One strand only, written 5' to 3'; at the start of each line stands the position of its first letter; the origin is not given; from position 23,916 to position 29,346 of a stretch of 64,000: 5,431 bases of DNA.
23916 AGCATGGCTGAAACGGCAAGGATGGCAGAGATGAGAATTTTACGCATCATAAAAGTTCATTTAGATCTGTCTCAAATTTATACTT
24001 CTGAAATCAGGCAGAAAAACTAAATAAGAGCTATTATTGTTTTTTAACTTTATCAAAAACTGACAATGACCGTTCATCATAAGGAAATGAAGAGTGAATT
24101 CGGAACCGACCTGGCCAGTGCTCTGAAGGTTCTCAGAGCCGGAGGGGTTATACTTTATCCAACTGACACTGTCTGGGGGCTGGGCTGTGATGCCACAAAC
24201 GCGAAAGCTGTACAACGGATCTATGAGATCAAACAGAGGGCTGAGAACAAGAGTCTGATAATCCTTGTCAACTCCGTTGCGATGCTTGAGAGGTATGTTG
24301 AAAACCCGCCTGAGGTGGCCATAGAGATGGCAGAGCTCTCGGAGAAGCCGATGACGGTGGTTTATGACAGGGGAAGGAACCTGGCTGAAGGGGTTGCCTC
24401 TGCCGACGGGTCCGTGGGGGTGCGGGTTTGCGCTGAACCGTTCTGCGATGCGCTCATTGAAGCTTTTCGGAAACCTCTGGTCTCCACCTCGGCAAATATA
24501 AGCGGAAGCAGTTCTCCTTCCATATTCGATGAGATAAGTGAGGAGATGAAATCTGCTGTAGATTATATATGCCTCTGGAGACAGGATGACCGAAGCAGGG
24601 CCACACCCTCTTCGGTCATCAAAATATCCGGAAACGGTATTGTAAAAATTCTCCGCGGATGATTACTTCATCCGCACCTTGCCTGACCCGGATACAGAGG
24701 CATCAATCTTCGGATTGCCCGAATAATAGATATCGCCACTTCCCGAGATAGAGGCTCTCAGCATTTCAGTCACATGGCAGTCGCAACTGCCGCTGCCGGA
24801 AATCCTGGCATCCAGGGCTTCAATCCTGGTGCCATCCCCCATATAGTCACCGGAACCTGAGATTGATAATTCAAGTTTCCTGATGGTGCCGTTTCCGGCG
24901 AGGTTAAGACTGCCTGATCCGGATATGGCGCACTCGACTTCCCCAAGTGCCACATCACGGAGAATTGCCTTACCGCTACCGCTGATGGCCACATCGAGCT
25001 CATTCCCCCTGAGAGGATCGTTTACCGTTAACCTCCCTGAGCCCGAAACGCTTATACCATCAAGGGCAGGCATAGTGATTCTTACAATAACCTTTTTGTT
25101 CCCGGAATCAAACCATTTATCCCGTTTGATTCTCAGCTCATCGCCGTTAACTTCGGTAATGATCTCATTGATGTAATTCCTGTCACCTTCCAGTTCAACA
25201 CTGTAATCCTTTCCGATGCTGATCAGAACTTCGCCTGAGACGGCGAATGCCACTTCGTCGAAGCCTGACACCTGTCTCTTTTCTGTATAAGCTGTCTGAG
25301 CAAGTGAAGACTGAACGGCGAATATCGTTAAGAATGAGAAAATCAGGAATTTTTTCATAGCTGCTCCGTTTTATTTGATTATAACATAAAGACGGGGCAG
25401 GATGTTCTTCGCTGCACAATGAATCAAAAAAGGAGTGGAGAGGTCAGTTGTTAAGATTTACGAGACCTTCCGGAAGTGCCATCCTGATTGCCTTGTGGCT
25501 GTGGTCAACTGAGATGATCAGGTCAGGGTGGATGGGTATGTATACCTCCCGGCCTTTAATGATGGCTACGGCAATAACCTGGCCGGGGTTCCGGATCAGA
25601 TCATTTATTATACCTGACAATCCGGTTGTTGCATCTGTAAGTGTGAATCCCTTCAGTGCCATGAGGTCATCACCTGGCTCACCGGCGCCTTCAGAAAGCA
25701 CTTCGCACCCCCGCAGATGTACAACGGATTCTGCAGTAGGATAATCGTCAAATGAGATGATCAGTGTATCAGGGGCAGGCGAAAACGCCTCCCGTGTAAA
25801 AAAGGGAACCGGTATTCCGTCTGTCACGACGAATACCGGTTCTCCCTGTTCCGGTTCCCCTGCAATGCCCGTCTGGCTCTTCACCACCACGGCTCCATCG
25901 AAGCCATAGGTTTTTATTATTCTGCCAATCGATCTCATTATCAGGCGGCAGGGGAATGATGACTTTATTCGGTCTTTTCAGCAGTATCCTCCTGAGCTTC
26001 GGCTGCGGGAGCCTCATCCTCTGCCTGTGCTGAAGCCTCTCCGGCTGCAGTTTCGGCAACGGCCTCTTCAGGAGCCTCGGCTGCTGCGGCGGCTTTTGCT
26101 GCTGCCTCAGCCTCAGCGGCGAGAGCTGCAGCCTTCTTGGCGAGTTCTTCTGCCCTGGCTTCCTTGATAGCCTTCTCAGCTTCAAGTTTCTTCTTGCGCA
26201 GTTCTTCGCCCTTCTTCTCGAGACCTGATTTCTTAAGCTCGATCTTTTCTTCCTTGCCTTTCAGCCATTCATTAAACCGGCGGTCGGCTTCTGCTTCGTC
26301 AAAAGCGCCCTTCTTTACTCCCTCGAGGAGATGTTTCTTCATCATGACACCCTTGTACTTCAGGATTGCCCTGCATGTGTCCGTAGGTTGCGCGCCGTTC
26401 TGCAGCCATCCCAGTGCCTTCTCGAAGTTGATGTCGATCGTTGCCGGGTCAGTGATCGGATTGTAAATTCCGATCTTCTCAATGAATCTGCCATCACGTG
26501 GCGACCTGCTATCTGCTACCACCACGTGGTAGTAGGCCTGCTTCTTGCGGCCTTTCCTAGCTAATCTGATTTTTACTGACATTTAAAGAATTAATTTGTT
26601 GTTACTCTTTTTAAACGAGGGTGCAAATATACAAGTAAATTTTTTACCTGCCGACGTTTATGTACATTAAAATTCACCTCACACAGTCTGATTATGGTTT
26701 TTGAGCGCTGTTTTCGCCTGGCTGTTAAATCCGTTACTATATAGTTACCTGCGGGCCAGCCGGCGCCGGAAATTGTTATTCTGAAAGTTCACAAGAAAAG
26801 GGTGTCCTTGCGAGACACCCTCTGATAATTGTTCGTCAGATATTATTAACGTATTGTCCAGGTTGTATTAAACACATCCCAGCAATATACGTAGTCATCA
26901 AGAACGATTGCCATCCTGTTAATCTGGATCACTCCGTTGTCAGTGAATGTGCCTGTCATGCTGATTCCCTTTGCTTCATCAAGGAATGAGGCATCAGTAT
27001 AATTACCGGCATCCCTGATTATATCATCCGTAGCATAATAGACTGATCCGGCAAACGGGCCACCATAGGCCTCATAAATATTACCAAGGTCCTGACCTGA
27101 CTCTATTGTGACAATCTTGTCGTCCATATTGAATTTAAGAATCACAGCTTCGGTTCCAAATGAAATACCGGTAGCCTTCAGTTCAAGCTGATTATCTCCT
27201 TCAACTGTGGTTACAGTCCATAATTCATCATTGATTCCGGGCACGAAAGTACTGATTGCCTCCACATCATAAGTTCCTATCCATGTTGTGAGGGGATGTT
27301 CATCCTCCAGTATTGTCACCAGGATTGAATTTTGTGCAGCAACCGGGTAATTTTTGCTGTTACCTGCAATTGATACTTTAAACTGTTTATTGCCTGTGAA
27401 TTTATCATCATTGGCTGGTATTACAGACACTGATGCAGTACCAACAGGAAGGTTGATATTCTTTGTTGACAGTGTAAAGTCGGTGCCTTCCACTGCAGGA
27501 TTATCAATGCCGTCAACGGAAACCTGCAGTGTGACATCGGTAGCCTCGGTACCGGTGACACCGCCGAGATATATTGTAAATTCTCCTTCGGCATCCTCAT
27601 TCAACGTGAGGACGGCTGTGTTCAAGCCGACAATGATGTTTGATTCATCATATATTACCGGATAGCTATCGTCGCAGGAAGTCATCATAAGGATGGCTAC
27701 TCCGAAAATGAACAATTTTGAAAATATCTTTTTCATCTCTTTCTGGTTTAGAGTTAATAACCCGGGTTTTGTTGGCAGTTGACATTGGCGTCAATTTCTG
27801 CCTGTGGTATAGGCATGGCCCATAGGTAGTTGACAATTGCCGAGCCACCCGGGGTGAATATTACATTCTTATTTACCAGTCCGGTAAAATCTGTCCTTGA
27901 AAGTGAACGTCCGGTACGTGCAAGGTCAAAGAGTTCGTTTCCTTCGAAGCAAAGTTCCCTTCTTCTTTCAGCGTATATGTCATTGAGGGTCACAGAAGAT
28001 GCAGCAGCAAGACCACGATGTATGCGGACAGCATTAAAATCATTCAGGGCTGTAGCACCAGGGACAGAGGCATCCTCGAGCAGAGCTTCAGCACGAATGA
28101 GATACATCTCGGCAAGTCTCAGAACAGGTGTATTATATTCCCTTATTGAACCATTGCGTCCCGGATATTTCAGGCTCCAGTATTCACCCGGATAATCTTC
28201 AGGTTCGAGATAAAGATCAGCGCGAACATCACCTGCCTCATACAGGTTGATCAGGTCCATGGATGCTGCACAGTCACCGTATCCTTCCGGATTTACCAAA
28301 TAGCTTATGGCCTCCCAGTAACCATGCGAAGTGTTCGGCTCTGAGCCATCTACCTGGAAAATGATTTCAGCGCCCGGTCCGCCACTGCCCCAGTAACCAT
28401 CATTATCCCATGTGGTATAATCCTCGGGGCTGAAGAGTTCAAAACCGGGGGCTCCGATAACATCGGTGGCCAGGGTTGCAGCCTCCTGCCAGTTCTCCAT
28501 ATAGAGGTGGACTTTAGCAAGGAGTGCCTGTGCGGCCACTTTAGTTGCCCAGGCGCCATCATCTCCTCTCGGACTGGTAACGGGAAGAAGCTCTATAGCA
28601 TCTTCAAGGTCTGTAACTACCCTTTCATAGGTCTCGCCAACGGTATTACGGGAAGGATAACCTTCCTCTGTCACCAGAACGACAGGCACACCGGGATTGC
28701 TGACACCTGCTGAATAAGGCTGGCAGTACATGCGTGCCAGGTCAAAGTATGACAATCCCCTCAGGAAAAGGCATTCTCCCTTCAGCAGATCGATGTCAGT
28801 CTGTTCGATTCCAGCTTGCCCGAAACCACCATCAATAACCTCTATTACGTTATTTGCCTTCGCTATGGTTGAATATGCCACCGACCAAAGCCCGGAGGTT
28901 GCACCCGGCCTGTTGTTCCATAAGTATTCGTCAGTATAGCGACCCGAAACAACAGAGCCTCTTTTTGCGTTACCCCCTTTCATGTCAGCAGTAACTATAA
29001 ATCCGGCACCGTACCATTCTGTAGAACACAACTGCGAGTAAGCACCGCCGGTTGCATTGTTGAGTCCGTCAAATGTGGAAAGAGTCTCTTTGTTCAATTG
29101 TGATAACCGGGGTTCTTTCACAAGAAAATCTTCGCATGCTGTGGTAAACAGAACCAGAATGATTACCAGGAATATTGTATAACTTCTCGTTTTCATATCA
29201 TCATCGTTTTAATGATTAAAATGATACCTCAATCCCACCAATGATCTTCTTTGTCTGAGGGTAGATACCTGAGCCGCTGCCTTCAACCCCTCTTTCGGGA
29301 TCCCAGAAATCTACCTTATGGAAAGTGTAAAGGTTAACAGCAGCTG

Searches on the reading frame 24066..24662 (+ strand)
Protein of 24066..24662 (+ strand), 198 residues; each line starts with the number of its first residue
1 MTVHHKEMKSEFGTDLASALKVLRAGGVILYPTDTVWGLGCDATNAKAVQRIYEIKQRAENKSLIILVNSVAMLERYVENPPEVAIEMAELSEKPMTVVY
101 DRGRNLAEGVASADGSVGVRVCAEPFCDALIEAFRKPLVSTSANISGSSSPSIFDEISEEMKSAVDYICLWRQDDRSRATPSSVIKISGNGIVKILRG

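Call 53: search_protein_families(library=pfam, proteins=[window:24066-24662:+], max_evalue=0.001)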
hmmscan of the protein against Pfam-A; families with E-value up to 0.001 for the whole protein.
window:24066-24662:+ (198 aa): 1 family
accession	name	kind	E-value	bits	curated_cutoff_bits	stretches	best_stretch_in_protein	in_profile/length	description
PF01300.24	Sua5_yciO_yrdC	-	4.4e-48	163.6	25.1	1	21-197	1-176/178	Telomere recombination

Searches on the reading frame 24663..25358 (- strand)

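Call 53: search_protein_families(library=pfam, proteins=[window:24663-25358:-], max_evalue=0.001)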
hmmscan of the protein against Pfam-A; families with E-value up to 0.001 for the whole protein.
window:24663-25358:- (231 aa): 1 family
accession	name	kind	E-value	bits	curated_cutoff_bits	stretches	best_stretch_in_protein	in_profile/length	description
PF10988.14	DUF2807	-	1.3e-45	155.8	24.2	1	33-216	2-181/181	Putative auto-transporter adhesin, head GIN domain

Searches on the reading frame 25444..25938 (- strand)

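Call 53: search_protein_families(library=pfam, proteins=[window:25444-25938:-], max_evalue=0.001)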
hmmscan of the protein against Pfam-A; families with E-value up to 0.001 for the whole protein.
window:25444-25938:- (164 aa): 2 families
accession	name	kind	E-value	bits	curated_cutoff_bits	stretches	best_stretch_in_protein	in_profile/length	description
PF24986.1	PRC_RimM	-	4.2e-12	46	27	1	95-159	4-69/69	RimM PRC barrel domain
PF01782.24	RimM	-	9.4e-10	39.1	23.5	1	4-81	2-79/84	RimM N-terminal domain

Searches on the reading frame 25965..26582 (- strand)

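Call 53: search_protein_families(library=pfam, proteins=[window:25965-26582:-], max_evalue=0.001)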
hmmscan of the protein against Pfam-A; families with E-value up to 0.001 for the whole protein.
window:25965-26582:- (205 aa): 1 family
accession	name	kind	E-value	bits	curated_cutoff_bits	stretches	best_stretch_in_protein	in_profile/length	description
PF00886.24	Ribosomal_S16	-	1.2e-25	89.7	27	1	9-67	1-62/62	Ribosomal protein S16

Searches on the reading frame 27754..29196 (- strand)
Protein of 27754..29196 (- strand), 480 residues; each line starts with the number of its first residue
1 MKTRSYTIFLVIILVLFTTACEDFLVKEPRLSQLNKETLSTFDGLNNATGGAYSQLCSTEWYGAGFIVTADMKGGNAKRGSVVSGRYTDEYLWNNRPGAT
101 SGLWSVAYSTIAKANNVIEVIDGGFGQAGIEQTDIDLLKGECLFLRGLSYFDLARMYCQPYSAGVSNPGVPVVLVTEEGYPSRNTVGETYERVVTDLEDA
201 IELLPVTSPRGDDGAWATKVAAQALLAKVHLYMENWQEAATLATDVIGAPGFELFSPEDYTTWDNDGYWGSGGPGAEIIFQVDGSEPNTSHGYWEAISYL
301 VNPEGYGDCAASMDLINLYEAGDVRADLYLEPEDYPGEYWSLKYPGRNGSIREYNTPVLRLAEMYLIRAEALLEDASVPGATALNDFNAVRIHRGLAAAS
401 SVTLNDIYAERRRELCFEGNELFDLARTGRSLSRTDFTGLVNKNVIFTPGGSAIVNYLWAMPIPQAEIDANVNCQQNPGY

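Call 10: search_protein_families(library=pfam, proteins=[window:27754-29196:-], max_evalue=0.001)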
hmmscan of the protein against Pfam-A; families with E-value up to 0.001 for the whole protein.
window:27754-29196:- (480 aa): 2 families
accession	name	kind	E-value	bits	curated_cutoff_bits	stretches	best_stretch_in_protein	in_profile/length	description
PF14322.12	SusD-like_3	-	1.3e-25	91.2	27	1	23-231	1-191/191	Starch-binding associating with outer membrane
PF07980.17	SusD_RagB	-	6.1e-23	82.3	23.1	1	347-480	147-297/297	SusD family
